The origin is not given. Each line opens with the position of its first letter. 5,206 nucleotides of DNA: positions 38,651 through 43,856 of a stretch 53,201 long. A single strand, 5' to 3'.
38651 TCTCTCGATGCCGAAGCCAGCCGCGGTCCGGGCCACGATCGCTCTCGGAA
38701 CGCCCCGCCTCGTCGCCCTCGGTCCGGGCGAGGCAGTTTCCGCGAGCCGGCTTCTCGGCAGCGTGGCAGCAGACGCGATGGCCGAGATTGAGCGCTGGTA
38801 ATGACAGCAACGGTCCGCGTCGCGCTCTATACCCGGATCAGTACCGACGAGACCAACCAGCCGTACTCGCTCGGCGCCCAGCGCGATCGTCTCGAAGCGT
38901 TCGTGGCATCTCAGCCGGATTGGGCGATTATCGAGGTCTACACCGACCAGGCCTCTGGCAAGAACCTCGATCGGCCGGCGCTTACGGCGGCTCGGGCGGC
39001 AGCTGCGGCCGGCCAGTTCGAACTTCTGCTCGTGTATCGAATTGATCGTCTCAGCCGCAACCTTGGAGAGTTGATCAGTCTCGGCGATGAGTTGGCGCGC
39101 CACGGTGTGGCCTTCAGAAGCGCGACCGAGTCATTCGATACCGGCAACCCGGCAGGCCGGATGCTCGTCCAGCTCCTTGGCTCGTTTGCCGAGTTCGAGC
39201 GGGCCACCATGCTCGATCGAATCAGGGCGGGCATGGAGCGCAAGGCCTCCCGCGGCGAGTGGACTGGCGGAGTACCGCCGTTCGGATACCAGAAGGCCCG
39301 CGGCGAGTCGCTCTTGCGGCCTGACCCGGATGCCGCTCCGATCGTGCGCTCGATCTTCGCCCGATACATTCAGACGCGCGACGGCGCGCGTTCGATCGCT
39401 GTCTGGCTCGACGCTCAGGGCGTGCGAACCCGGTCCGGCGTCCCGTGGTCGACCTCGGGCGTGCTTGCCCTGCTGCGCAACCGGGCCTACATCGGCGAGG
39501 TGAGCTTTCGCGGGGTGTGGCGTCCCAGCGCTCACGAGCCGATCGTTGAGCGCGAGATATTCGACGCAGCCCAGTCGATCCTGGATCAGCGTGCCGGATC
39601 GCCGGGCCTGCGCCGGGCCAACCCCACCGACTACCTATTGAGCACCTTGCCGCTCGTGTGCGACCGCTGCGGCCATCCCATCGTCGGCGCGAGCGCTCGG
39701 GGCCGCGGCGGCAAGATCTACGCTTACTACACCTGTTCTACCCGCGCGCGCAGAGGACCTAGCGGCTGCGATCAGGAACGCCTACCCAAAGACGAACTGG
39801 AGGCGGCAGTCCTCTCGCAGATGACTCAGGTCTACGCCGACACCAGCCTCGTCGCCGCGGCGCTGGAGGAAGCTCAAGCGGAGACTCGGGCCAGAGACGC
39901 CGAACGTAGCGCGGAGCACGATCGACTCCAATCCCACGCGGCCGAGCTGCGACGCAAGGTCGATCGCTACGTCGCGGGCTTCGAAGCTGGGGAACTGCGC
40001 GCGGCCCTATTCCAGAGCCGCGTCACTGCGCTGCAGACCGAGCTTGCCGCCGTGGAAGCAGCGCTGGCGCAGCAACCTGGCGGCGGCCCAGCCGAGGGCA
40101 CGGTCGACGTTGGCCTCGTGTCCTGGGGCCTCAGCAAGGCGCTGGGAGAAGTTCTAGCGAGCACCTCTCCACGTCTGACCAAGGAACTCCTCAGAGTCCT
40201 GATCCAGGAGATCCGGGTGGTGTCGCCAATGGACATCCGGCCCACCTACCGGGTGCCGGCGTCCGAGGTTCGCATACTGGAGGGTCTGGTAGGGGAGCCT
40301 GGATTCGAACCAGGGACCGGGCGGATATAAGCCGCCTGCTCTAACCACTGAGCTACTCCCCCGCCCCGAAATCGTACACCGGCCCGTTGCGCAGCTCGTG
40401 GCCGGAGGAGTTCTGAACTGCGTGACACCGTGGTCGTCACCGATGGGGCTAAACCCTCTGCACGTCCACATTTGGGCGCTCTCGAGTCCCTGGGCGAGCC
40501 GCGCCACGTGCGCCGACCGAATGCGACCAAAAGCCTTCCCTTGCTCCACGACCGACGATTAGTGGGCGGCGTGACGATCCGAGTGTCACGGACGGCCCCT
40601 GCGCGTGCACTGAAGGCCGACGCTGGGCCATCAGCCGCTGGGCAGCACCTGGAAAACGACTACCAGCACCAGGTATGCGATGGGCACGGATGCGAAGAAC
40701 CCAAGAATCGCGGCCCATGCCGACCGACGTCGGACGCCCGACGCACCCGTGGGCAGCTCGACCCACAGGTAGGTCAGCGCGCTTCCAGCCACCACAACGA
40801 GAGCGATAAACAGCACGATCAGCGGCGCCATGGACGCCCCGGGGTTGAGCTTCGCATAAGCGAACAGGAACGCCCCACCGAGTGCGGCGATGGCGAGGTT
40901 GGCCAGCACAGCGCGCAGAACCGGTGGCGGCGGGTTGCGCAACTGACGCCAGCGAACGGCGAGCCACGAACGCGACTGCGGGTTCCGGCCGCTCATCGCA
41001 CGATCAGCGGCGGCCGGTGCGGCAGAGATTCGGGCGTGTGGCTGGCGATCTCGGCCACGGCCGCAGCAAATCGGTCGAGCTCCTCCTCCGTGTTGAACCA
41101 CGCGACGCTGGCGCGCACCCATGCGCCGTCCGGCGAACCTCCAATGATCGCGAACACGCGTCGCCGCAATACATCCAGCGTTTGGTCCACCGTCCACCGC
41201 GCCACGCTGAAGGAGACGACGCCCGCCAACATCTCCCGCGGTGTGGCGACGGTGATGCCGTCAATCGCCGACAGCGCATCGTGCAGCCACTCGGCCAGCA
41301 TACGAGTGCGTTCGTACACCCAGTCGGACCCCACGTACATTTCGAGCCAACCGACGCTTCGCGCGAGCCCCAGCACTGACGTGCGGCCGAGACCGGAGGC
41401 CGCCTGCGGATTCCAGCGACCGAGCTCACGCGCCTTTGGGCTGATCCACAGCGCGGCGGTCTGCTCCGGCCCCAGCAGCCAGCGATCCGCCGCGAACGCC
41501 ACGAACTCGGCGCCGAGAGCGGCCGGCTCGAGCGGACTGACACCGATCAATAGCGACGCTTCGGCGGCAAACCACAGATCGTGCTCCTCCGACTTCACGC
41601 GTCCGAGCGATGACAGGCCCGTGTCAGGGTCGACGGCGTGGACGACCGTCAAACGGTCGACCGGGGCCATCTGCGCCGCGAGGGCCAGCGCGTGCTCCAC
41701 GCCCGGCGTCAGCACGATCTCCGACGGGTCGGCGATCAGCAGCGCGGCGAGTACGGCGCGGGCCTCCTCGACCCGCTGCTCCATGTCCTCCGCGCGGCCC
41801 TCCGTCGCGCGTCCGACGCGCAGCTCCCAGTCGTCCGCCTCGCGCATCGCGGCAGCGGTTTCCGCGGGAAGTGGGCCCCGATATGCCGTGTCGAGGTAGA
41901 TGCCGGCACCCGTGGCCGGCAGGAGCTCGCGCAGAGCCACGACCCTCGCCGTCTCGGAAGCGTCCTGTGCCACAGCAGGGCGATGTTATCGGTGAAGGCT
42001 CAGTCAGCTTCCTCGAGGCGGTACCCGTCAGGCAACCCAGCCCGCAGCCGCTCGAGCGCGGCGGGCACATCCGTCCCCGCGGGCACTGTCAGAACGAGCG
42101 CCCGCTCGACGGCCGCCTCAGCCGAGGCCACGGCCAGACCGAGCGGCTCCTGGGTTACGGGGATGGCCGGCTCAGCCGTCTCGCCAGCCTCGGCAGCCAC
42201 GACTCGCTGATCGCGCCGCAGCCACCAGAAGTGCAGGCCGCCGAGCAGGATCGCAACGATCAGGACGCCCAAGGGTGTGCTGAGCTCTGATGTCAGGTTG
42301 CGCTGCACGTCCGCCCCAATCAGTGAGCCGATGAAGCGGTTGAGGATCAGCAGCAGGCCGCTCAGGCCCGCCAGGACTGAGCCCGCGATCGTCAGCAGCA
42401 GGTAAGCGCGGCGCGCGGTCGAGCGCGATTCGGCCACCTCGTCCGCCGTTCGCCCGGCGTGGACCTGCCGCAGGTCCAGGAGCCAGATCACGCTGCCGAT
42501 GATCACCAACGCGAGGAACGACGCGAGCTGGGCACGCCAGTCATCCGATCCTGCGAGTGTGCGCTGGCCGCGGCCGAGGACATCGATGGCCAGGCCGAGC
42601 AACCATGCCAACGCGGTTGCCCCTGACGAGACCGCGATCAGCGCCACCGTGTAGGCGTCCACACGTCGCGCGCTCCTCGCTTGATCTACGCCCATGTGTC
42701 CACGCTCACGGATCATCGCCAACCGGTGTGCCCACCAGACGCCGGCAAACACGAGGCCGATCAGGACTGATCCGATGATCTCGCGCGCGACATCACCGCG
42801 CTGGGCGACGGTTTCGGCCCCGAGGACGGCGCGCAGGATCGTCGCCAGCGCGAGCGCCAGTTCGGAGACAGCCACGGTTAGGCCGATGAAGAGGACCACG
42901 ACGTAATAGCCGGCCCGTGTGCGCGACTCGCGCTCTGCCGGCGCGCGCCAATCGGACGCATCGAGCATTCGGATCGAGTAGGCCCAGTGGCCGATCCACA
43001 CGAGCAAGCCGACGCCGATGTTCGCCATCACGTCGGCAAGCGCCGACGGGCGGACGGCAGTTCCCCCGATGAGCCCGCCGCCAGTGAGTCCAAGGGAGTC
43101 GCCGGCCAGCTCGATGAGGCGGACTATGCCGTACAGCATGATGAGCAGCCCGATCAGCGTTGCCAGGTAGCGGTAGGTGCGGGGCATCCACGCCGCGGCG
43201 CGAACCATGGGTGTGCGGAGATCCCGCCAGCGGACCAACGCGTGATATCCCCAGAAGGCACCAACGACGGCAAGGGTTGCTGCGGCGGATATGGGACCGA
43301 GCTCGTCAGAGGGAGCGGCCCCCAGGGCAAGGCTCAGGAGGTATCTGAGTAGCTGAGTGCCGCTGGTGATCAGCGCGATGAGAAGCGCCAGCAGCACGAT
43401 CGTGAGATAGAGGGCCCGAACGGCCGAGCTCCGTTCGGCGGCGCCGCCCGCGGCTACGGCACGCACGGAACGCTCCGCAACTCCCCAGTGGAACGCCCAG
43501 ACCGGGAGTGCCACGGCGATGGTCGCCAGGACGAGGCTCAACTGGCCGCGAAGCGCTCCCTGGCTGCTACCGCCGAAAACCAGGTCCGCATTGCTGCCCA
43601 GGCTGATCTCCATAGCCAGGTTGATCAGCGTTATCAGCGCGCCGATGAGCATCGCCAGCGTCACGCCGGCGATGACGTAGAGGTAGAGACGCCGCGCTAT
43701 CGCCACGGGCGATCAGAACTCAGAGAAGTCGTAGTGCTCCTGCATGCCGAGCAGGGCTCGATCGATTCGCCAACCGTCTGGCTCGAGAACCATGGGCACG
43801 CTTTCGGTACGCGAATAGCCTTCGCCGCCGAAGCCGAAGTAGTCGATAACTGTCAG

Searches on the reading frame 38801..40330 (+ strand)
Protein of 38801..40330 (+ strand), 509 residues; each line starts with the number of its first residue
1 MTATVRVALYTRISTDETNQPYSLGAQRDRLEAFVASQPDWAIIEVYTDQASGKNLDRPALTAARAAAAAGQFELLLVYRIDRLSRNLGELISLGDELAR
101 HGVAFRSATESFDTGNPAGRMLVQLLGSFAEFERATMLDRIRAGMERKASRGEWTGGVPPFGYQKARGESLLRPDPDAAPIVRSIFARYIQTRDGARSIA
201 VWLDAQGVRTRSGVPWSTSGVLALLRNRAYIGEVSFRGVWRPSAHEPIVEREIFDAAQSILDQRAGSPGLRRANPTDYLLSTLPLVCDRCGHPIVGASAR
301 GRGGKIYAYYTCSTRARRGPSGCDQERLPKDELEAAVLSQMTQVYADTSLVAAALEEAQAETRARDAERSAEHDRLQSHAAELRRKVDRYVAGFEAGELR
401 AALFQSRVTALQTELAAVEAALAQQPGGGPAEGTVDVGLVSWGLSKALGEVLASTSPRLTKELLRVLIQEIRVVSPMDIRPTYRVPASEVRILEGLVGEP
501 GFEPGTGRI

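Call 3: search_protein_families(library=pfam, proteins=[window:38801-40330:+], max_evalue=0.1)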
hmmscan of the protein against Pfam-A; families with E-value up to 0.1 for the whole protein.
window:38801-40330:+ (509 aa): 3 families
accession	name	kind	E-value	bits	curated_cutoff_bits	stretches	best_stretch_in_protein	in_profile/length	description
PF00239.26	Resolvase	-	2.3e-38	132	23.3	1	7-154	1-145/145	Resolvase, N terminal domain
PF07508.19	Recombinase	-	1e-18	67.9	21.1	1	176-264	1-102/102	Recombinase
PF13408.12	Zn_ribbon_recom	-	1.2e-11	45.3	25.3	1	285-341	6-57/58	Recombinase zinc beta ribbon domain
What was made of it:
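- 38801..40330 (+): Large serine recombinase of the island (context only). Resolvase 2.3e-38, Recombinase 1e-18, Zn_ribbon_recom 1.2e-11 (call 3).
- Checked: The 'integrase' is a large serine recombinase at 38801-40330 (call 3).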

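Call 4: search_protein_families(library=ncbifam, proteins=[window:38801-40330:+], max_evalue=0.1)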
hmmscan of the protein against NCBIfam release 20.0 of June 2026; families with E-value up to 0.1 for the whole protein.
window:38801-40330:+ (509 aa): 7 families
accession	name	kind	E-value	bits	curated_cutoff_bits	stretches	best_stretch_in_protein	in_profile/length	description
NF047343.1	SCCmet_CcrB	equivalog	2.1e-44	152.1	900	1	5-422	7-441/542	cassette chromosome recombinase CcrB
NF047347.1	SCCmet_CcrC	equivalog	8.4e-38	130.2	900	1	6-422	4-449/558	cassette chromosome recombinase CcrC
NF041201.1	recomb_XisF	equivalog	2e-30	106.1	375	1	10-352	4-364/465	fdxN element excision recombinase XisF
NF047344.1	SCCmet_CcrA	equivalog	1e-25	90.8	700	1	10-376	7-359/442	cassette chromosome recombinase CcrA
NF049883.1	resolv_YneB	equivalog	1.4e-12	47.5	175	1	7-152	2-146/211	YneB family resolvase-like protein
NF033518.0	transpos_IS607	equivalog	8.3e-06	25.5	110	1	5-87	54-133/187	IS607 family transposase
NF009949.0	PRK13413.1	equivalog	0.026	14.2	272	1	10-156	5-146/203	master DNA invertase Mpi family serine-type recombinase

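Call 5: search_protein_families(library=padloc, proteins=[window:38801-40330:+], max_evalue=0.1)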
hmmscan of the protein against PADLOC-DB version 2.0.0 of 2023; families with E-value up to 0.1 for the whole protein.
window:38801-40330:+ (509 aa): 1 family
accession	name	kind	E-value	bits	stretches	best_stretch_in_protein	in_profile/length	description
PDLC03864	LmuB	-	0.014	12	1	348-431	402-484/657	-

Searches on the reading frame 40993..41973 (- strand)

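Call 54: search_protein_families(library=pfam, proteins=[window:40993-41973:-], max_evalue=0.001)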
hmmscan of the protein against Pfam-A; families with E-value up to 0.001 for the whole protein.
window:40993-41973:- (326 aa): 1 family
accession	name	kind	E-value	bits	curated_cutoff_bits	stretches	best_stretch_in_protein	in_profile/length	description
PF00266.25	Aminotran_5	-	8.1e-16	58.4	21.5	2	199-302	257-371/371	Aminotransferase class-V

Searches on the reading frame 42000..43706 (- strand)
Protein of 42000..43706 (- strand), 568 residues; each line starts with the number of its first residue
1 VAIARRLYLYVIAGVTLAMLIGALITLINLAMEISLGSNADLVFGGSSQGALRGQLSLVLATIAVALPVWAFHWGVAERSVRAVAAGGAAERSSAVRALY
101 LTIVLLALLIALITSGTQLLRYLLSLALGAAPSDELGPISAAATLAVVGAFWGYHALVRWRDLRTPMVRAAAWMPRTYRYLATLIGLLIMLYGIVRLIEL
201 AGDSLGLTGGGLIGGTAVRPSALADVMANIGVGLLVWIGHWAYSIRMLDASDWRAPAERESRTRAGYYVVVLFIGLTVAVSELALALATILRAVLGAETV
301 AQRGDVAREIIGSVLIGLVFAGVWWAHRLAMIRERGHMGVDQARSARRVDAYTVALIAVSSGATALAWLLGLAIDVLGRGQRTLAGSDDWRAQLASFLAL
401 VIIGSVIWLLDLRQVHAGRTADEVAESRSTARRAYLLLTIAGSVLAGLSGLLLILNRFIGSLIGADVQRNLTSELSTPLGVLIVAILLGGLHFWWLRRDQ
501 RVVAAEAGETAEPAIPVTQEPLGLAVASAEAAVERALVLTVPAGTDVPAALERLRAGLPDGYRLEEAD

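Call 54: search_protein_families(library=pfam, proteins=[window:42000-43706:-], max_evalue=0.001)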
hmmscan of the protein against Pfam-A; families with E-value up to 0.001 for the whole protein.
window:42000-43706:- (568 aa): 1 family
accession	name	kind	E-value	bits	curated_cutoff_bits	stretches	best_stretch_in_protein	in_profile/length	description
PF18920.5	DUF5671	-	1.3e-49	167.9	28.4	3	6-150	1-131/132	Domain of unknown function (DUF5671)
